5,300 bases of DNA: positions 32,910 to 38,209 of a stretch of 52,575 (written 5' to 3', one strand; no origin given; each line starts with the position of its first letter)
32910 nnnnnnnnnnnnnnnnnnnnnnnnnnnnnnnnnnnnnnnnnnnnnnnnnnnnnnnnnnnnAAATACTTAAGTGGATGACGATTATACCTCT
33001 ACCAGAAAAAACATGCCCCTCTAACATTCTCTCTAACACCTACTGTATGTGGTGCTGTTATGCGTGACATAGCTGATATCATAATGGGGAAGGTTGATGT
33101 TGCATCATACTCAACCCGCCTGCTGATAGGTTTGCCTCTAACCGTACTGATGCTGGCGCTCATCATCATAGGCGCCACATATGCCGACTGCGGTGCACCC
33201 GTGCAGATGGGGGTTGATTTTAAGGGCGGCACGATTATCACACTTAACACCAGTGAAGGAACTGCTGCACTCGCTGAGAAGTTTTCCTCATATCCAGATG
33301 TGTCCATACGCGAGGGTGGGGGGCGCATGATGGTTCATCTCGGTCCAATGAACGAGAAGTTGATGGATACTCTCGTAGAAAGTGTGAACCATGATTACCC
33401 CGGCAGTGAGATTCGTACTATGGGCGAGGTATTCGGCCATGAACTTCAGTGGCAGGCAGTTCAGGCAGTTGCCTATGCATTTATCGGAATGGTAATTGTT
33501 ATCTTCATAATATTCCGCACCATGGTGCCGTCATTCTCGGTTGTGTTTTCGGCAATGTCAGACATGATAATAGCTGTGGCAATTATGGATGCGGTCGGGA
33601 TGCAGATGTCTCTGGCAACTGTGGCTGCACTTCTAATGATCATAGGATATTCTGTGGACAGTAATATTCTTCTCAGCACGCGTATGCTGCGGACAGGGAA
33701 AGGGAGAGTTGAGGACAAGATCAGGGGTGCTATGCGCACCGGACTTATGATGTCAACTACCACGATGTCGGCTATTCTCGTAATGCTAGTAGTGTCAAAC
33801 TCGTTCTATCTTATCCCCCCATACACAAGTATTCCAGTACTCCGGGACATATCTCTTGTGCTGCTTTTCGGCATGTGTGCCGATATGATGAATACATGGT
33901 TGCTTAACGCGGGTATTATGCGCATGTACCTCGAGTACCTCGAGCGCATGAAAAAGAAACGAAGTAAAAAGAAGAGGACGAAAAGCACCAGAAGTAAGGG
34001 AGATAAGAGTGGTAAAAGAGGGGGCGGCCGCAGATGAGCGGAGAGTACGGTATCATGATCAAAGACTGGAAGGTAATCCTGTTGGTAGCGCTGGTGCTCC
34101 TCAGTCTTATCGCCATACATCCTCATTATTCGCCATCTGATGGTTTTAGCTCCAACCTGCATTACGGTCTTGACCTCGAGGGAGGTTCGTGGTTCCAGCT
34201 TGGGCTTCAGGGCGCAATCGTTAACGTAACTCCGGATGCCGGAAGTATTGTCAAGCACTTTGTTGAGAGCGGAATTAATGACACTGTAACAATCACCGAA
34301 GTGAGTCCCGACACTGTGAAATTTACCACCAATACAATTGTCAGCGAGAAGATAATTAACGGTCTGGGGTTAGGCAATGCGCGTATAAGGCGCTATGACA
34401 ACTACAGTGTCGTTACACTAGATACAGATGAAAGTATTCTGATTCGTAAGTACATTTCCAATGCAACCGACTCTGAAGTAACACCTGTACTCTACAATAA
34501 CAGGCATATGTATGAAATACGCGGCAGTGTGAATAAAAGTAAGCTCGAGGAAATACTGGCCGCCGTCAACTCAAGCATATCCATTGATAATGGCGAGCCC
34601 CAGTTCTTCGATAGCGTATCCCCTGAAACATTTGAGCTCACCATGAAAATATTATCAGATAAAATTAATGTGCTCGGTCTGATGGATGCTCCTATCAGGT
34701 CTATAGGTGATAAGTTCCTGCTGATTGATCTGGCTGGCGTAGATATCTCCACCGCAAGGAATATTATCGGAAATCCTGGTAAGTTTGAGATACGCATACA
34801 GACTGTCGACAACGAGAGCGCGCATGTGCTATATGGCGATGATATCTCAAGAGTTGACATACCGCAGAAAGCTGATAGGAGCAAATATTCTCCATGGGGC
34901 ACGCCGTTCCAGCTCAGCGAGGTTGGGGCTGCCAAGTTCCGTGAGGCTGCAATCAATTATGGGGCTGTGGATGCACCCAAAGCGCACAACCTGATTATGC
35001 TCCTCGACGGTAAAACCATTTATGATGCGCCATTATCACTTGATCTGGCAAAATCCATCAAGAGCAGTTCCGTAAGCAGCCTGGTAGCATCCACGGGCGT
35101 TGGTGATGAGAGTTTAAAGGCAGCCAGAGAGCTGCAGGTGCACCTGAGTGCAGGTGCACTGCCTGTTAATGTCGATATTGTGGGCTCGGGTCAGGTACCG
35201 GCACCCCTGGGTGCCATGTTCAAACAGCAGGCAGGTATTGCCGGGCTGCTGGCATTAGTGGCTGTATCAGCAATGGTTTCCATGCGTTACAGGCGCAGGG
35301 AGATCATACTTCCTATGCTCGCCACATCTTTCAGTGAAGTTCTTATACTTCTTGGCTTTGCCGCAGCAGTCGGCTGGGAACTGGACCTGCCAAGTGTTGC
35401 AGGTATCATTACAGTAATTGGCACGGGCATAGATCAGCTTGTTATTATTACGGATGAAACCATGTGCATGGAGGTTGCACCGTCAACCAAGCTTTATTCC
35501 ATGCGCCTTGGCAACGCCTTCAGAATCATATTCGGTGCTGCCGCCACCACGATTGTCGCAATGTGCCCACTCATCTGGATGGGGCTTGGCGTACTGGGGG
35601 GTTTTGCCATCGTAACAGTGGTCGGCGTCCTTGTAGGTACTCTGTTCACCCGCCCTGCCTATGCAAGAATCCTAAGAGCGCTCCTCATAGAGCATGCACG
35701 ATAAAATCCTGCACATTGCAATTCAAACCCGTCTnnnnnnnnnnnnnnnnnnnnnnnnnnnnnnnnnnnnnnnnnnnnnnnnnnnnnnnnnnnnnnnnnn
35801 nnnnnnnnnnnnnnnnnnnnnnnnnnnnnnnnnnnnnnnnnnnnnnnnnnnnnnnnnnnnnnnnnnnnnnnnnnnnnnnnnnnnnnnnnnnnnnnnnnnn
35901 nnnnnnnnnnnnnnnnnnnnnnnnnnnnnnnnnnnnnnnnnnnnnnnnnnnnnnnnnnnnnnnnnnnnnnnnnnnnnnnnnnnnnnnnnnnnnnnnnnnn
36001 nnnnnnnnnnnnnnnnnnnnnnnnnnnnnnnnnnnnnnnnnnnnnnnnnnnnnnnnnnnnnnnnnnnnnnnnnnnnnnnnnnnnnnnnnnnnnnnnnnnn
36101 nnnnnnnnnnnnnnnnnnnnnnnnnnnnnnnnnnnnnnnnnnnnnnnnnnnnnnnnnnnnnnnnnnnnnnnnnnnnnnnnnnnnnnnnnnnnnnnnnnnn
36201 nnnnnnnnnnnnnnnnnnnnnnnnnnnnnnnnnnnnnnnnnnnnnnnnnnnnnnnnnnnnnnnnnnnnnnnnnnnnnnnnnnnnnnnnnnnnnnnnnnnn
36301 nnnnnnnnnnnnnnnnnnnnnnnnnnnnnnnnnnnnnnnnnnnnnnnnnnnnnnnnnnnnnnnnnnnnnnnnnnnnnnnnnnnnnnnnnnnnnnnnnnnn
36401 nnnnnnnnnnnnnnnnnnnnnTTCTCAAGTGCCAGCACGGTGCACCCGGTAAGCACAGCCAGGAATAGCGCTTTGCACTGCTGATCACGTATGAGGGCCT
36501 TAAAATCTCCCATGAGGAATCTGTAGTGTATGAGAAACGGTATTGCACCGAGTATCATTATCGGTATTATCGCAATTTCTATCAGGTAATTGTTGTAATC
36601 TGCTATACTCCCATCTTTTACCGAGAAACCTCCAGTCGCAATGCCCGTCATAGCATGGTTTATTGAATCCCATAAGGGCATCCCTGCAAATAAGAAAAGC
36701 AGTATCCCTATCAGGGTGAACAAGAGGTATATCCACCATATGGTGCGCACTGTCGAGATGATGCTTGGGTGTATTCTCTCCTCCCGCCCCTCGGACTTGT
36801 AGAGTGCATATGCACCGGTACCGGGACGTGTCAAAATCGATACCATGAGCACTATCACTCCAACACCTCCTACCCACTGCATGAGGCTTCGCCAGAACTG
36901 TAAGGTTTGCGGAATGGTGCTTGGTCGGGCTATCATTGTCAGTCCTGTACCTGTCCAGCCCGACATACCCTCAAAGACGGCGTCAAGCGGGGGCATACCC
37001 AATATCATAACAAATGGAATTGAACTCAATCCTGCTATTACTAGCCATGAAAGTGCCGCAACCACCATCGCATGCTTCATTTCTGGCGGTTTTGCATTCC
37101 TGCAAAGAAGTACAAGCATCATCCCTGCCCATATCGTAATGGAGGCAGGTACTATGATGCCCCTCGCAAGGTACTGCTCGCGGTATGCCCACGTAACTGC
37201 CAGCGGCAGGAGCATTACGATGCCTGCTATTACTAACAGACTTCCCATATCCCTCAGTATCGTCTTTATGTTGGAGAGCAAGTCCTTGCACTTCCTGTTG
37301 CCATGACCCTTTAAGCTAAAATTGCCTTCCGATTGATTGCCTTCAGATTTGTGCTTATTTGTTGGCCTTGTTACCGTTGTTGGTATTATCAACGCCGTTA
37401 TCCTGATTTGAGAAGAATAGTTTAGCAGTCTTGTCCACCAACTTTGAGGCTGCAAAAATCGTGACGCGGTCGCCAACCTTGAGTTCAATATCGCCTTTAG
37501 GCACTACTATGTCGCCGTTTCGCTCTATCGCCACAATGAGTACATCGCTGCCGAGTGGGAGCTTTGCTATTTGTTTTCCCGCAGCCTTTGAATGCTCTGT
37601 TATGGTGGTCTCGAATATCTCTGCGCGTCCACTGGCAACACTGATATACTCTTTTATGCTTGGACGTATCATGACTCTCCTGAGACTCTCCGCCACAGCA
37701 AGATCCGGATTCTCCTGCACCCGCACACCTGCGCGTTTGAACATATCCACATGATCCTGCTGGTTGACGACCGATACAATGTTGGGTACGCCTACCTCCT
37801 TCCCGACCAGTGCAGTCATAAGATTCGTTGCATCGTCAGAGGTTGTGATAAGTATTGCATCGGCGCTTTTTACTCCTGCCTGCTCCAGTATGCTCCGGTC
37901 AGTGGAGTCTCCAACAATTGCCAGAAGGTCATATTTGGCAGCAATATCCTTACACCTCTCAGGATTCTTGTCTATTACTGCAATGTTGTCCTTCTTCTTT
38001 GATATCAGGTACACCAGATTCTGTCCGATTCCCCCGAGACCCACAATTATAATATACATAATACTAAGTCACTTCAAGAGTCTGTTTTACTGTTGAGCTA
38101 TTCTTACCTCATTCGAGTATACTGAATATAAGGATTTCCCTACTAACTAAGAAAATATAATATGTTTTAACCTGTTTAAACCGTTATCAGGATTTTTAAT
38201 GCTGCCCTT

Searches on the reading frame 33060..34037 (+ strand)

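Call 62: search_protein_families(library=pfam, proteins=[window:33060-34037:+], max_evalue=0.0001)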
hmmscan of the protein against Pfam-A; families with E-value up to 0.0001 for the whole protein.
window:33060-34037:+ (325 aa): 1 family
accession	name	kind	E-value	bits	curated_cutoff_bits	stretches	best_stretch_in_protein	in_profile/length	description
PF02355.23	SecD_SecF_C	-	1.1e-33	116.7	20.5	1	104-291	4-187/189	Protein export membrane protein SecD/SecF, C-terminal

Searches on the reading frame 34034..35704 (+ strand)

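Call 62: search_protein_families(library=pfam, proteins=[window:34034-35704:+], max_evalue=0.0001)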
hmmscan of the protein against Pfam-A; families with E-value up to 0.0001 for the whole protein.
window:34034-35704:+ (556 aa): 2 families
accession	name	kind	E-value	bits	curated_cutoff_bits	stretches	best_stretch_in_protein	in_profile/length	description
PF02355.23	SecD_SecF_C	-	9.6e-15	54.9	20.5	1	387-537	20-173/189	Protein export membrane protein SecD/SecF, C-terminal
PF21760.3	SecD_1st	-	6.4e-05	22.8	27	0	203-255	4-57/60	Protein translocase subunit SecDF, P1 domain, N-terminal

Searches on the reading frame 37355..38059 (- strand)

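Call 62: search_protein_families(library=pfam, proteins=[window:37355-38059:-], max_evalue=0.0001)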
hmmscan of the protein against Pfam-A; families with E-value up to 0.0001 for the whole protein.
window:37355-38059:- (234 aa): 4 families
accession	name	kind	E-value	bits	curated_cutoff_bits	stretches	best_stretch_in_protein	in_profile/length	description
PF02254.24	TrkA_N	-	2.7e-28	99.1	23.8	1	3-113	1-111/116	TrkA-N domain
PF02080.26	TrkA_C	-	1.4e-14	54.2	27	1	149-215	2-70/71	TrkA-C domain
PF03435.24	Sacchrp_dh_NADP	-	1.1e-06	29.4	25.1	1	3-66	1-69/129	Saccharopine dehydrogenase NADP binding domain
PF03446.21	NAD_binding_2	-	8.6e-05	23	21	0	3-72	2-62/161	NAD binding domain of 6-phosphogluconate dehydrogenase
